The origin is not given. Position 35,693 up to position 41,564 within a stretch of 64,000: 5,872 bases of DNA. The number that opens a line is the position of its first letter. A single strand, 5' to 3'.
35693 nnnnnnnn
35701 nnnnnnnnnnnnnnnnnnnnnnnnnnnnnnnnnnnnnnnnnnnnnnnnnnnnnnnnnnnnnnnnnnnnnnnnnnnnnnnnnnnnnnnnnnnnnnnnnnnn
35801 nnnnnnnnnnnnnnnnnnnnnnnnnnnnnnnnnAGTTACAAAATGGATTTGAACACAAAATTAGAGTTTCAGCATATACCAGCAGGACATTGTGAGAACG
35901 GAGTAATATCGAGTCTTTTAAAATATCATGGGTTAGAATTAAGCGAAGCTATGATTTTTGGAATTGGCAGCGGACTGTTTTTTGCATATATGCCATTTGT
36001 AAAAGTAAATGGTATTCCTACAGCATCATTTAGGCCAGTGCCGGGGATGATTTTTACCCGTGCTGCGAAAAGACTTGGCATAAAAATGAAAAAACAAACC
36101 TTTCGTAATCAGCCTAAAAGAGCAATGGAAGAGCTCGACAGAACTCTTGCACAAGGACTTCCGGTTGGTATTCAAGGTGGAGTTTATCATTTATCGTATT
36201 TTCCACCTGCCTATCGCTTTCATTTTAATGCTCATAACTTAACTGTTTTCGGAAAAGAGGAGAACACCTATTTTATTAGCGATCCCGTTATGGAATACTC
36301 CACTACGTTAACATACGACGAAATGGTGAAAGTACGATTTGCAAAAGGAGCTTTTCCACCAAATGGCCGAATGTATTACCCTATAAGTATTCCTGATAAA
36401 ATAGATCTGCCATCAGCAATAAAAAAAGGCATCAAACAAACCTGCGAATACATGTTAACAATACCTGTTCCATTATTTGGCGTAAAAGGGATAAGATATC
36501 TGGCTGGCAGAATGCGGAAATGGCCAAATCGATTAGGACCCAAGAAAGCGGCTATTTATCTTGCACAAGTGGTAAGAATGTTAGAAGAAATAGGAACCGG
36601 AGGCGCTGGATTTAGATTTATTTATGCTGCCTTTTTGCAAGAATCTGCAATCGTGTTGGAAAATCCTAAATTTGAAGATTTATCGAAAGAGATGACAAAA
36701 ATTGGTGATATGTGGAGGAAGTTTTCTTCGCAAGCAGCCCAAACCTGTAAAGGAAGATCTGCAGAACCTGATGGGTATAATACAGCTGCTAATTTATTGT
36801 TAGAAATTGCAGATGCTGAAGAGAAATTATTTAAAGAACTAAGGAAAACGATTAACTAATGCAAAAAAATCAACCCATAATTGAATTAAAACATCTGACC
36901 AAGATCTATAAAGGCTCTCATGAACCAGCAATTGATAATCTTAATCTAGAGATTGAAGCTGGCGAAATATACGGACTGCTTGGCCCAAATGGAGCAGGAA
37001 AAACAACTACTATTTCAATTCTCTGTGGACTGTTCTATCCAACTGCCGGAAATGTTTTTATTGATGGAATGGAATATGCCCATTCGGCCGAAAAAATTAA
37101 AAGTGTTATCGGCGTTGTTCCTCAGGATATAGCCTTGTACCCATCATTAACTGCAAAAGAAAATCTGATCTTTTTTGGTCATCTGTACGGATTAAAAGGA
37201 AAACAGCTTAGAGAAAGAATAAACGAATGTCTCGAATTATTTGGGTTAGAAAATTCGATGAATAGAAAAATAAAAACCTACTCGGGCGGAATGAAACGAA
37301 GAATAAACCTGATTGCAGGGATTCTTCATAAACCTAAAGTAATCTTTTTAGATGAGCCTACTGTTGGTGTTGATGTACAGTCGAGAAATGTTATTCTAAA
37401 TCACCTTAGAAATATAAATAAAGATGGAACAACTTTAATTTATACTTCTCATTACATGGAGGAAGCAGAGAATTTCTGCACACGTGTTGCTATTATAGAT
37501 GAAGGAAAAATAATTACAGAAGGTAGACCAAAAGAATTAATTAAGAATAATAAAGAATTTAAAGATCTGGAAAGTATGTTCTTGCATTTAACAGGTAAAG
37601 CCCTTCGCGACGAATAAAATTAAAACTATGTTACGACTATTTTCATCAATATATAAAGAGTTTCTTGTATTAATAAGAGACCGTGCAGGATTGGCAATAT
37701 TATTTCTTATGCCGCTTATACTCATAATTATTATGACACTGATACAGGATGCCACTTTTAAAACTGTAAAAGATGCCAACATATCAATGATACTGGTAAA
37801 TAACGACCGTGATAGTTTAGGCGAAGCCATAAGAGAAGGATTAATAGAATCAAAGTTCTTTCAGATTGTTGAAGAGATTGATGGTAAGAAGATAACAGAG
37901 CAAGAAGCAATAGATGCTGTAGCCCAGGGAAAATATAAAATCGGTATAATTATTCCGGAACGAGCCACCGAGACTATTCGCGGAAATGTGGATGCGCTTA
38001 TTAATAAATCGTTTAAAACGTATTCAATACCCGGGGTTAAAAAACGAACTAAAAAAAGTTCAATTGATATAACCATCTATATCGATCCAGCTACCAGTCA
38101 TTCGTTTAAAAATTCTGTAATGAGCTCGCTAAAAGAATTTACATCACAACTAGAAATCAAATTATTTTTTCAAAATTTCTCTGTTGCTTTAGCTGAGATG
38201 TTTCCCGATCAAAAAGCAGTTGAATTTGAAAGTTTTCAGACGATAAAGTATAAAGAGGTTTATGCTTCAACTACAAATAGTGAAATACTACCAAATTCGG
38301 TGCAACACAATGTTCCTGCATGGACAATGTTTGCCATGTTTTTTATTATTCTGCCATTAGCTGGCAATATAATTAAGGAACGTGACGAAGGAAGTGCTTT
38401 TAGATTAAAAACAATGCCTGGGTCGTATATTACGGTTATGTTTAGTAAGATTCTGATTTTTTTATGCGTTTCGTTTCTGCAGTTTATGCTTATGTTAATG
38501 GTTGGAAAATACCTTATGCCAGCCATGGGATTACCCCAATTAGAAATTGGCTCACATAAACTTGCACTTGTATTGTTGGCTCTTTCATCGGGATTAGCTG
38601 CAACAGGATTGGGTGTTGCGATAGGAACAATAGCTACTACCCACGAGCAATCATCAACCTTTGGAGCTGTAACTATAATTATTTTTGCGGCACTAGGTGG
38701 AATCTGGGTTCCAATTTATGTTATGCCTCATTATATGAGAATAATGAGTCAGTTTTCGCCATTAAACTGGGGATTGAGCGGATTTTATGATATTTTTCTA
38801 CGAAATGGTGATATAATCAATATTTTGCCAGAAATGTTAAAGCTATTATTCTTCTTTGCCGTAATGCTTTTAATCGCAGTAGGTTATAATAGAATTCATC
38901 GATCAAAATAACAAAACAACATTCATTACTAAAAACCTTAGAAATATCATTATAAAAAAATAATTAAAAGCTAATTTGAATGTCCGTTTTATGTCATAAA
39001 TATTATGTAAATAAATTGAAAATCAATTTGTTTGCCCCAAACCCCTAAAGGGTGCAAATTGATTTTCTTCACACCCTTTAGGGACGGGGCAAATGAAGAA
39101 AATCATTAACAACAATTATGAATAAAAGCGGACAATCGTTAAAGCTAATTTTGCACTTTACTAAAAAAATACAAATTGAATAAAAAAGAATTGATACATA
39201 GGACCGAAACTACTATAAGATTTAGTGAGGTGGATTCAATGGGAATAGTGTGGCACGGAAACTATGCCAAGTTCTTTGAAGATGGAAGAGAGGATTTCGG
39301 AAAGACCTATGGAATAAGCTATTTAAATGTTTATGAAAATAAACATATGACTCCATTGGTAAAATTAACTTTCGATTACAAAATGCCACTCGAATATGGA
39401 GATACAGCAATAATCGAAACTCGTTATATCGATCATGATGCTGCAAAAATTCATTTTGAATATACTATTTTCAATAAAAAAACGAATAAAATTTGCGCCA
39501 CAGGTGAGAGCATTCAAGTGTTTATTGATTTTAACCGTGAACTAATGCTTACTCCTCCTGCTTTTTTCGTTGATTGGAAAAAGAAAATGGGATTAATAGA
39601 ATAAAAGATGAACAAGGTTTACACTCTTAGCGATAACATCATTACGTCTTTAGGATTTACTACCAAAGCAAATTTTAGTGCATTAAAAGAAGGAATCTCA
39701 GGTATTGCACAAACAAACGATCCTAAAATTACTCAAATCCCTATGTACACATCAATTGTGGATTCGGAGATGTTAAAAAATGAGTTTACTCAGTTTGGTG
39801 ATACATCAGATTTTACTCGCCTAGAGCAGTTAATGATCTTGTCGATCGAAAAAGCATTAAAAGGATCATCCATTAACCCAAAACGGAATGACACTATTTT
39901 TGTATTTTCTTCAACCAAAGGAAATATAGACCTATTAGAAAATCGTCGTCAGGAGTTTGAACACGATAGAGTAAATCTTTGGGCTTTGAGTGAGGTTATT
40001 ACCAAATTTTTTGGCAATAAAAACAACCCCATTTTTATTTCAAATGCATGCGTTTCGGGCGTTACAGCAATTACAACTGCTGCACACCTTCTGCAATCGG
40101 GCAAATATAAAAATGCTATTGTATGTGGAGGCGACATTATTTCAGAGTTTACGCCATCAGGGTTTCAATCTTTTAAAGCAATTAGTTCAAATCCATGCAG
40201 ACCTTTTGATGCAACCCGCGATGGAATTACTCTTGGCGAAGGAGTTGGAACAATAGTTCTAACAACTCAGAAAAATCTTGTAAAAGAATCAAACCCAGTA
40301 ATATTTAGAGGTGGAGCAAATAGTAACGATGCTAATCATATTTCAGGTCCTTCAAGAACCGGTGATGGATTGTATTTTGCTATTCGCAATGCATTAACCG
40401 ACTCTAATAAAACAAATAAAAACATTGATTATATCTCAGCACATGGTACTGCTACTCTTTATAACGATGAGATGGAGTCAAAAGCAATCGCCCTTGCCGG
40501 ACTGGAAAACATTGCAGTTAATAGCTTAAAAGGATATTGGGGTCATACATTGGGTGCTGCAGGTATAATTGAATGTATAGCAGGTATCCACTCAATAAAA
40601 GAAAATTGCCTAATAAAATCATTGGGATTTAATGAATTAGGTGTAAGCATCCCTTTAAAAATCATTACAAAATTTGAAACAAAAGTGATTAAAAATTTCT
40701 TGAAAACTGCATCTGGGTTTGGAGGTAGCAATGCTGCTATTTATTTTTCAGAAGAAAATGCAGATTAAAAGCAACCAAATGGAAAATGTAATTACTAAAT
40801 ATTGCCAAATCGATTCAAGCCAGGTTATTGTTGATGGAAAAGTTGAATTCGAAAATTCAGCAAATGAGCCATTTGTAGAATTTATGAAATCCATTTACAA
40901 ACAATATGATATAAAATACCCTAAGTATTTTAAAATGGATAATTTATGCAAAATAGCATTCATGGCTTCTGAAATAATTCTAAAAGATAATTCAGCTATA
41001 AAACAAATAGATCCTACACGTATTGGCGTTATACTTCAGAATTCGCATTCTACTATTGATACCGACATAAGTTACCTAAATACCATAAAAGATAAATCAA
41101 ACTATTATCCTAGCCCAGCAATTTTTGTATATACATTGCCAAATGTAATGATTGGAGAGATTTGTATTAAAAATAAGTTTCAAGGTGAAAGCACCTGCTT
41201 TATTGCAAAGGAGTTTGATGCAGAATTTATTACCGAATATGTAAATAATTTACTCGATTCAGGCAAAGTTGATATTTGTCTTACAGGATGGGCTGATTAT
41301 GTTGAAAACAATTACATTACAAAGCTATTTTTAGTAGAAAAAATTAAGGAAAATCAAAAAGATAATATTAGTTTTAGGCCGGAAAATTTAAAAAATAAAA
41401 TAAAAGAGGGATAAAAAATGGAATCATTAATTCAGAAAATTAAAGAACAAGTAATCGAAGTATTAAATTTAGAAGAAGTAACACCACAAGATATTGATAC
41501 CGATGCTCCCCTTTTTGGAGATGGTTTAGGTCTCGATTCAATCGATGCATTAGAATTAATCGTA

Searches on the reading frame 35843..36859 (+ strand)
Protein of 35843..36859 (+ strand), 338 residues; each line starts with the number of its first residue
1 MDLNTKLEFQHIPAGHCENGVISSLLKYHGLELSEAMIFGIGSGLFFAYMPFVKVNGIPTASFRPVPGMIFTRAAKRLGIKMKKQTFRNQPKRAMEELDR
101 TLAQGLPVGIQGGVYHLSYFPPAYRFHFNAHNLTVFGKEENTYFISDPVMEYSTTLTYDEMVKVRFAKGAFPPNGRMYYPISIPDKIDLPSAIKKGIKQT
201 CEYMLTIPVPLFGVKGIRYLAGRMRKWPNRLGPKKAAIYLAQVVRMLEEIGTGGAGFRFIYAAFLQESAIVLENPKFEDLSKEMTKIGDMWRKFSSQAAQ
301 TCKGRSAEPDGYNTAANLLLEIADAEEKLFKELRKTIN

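Call 6: search_protein_families(library=ncbifam, proteins=[window:35843-36859:+], max_evalue=0.00001)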
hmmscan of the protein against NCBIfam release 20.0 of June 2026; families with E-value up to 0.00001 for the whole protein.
window:35843-36859:+ (338 aa): 1 family
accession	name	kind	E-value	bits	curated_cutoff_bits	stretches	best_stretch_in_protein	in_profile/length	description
NF053550.1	DarH_acyl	equivalog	2.4e-138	460.7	300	1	8-334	1-325/325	BtrH-related acyltransferase DarH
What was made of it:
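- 35429..36859 (+): Plus-arm canonical DarG + DarH, the paralogues of g1 and g2. DarH 461 bits against a cutoff of 300 (call 6).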

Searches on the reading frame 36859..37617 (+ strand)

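Call 6: search_protein_families(library=ncbifam, proteins=[window:36859-37617:+], max_evalue=0.00001)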
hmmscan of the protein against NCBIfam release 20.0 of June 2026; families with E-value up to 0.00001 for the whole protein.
window:36859-37617:+ (252 aa): 186 families (the best 25 are shown)
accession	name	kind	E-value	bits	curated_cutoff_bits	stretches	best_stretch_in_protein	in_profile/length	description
TIGR01188.1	drrA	subfamily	5.3e-80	268.9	312.45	1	23-229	7-213/302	daunorubicin resistance ABC transporter, ATP-binding protein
NF010060.0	PRK13537.1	equivalog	7e-63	212.4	521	1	4-231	12-237/314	nodulation factor ABC transporter ATP-binding protein NodI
NF010059.0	PRK13536.1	equivalog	6.3e-57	192.9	549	1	6-231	42-265/342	nodulation factor ABC transporter ATP-binding protein NodI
TIGR03864.1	PQQ_ABC_ATP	hypoth_equivalog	5.6e-56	189.6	302.25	1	9-245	3-236/236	ABC transporter, ATP-binding subunit, PQQ-dependent alcohol dehydrogenase system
TIGR03522.1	GldA_ABC_ATP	equivalog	5e-55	187.1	402.6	1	8-232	3-224/301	gliding motility-associated ABC transporter ATP-binding subunit GldA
NF033858.1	ABC2_perm_RbbA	equivalog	1.9e-53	181.6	1050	1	3-245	262-501/909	ribosome-associated ATPase/putative transporter RbbA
TIGR01288.1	nodI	equivalog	4.2e-52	177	424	1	8-231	5-226/303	nodulation factor ABC transporter ATP-binding protein NodI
TIGR04521.1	ECF_ATPase_2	equivalog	1.6e-45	155.4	330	1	8-238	1-243/279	energy-coupling factor transporter ATPase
TIGR03740.1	galliderm_ABC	subfamily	7.5e-45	153.3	309.75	1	9-243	2-220/223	lantibiotic protection ABC transporter ATP-binding subunit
NF006987.0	PRK09452.1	equivalog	3.4e-44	151.1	482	1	2-231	12-239/378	spermidine/putrescine ABC transporter ATP-binding protein PotA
TIGR04520.1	ECF_ATPase_1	equivalog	6.8e-43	147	315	1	8-237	1-233/269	energy-coupling factor transporter ATPase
TIGR04406.1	LPS_export_lptB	equivalog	5.9e-42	143.6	240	1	9-232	3-227/239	LPS export ABC transporter ATP-binding protein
TIGR01257.1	rim_protein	equivalog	6.9e-42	142.6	4012.85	1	8-224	929-1144/2272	rim ABC transporter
NF040840.2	tungstate_WtpC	equivalog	2.2e-41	142.3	440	1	10-232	4-223/347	tungstate ABC transporter ATP-binding protein WtpC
NF043075.1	MMSYN1_0197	equivalog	2.5e-41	141.8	550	1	7-230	2-223/341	spermidine/putrescine ABC transporter ATP-binding protein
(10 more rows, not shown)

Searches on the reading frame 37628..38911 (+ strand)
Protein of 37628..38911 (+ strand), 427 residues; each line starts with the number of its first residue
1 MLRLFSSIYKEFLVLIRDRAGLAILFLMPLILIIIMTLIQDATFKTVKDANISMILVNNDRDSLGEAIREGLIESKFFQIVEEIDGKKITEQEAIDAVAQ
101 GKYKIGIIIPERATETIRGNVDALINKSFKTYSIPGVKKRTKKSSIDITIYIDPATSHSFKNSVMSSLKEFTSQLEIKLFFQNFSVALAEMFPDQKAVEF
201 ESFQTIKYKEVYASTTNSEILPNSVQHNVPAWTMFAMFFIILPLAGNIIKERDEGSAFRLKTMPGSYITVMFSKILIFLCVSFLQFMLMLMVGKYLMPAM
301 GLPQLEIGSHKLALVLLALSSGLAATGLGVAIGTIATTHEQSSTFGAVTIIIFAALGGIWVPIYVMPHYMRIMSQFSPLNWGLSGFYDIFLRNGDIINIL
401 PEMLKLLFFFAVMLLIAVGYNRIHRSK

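Call 6: search_protein_families(library=ncbifam, proteins=[window:37628-38911:+], max_evalue=0.00001)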
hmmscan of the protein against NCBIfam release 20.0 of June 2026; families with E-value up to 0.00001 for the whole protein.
window:37628-38911:+ (427 aa): 3 families
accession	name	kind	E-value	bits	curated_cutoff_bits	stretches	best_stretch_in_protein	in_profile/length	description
NF038293.1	permease_SagH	equivalog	4.3e-18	65.3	450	1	201-393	149-341/370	SagH family ABC transporter permease subunit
NF033858.1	ABC2_perm_RbbA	equivalog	5.2e-10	37.9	1050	1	223-418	710-901/909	ribosome-associated ATPase/putative transporter RbbA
TIGR00025.1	Mtu_efflux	paralog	2.3e-07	30.6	146.9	1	220-422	33-236/238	ABC transporter efflux protein, DrrB family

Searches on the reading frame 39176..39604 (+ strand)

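Call 7: search_protein_families(library=ncbifam, proteins=[window:39176-39604:+], max_evalue=0.00001)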
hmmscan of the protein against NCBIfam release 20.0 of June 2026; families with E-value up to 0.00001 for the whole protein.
window:39176-39604:+ (142 aa): 4 families
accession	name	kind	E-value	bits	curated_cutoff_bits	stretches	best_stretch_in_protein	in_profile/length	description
NF047424.1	MenI_Staph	exception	1.6e-19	70.2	225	1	10-136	6-131/148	1,4-dihydroxy-2-naphthoyl-CoA hydrolase MenI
TIGR00051.1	TIGR00051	subfamily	4e-18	65.9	68.7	1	14-119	4-108/117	YbgC/FadM family acyl-CoA thioesterase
TIGR02799.1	thio_ybgC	equivalog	2.1e-12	47.4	141.35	1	8-107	1-101/126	tol-pal system-associated acyl-CoA thioesterase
NF008065.0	PRK10800.1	equivalog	1.1e-07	32.1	185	1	9-120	7-117/134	tol-pal system-associated acyl-CoA thioesterase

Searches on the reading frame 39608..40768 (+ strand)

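Call 7: search_protein_families(library=ncbifam, proteins=[window:39608-40768:+], max_evalue=0.00001)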
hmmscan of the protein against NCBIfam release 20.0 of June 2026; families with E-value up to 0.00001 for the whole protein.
window:39608-40768:+ (386 aa): 20 families
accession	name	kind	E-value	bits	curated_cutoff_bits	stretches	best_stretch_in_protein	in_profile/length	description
NF006618.0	PRK09185.1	subfamily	7.1e-63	213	407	1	5-382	6-392/394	beta-ketoacyl-ACP synthase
TIGR03150.1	fabF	equivalog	3.1e-52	177.7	493.75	1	11-380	10-406/407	beta-ketoacyl-ACP synthase II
NF004618.0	PRK05952.1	equivalog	4.6e-49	167.3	455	1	69-382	54-382/384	beta-ketoacyl-ACP synthase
NF005589.0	PRK07314.1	subfamily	4.6e-48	164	387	1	10-381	12-410/413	beta-ketoacyl-ACP synthase II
NF058662.1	cispenta_AmcF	equivalog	5.3e-48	163.9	325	1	13-381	11-368/369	cispentacin biosynthesis acyltransferase subunit AmcF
NF004970.0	PRK06333.1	subfamily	2.5e-41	141.9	525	1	143-381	168-420/424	beta-ketoacyl-ACP synthase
NF005076.0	PRK06501.1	equivalog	4.8e-41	141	629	1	111-384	138-424/425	beta-ketoacyl-ACP synthase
NF005490.0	PRK07103.1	equivalog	8.5e-37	127.2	445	1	130-380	151-410/414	polyketide beta-ketoacyl:acyl carrier protein synthase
NF006274.0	PRK08439.1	equivalog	1.6e-35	122.7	621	1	10-381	10-404/406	beta-ketoacyl-ACP synthase II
NF006587.0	PRK09116.1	equivalog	4e-35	121.3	470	1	131-381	147-405/408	beta-ketoacyl-ACP synthase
NF006434.0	PRK08722.1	equivalog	8.3e-29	100.7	759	1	133-380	149-411/414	beta-ketoacyl-ACP synthase II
NF005916.1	PRK07910.1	equivalog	8.9e-28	97.3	560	1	146-381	169-416/418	KasA/KasB family beta-ketoacyl-ACP synthase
NF005935.0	PRK07967.1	equivalog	8.7e-23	80.8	630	1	132-382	146-403/406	beta-ketoacyl-ACP synthase I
NF045894.1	PKS_plus_SDR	equivalog_domain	1.8e-20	72.2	1740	1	141-344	166-379/1515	type I polyketide synthase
NF053555.1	prodigi_MBC_PigJ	equivalog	2.2e-16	59.3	900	1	131-322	496-688/759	prodigiosin MBC biosynthesis protein PigJ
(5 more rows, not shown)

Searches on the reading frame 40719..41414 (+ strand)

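Call 7: search_protein_families(library=ncbifam, proteins=[window:40719-41414:+], max_evalue=0.00001)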
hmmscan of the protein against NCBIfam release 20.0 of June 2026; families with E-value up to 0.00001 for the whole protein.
window:40719-41414:+ (231 aa): 0 families

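Call 10: search_protein_families(library=ncbifam, proteins=[window:40719-41414:+], max_evalue=0.0001)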
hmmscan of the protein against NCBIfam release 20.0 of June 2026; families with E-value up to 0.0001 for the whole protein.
window:40719-41414:+ (231 aa): 2 families
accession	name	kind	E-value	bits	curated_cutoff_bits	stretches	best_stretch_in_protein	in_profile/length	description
TIGR03150.1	fabF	equivalog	1.5e-05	23.9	493.75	1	68-193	63-189/407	beta-ketoacyl-ACP synthase II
NF005589.0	PRK07314.1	subfamily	4.1e-05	22.5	387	1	70-192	68-191/413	beta-ketoacyl-ACP synthase II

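Call 49: search_protein_families(library=pfam, proteins=[window:40719-41414:+], max_evalue=0.01)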
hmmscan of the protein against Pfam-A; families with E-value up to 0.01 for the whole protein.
window:40719-41414:+ (231 aa): 1 family
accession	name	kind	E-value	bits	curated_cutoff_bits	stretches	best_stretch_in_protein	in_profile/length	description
PF00109.32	ketoacyl-synt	-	0.0049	16.9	20.8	1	53-195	65-204/252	Beta-ketoacyl synthase, N-terminal domain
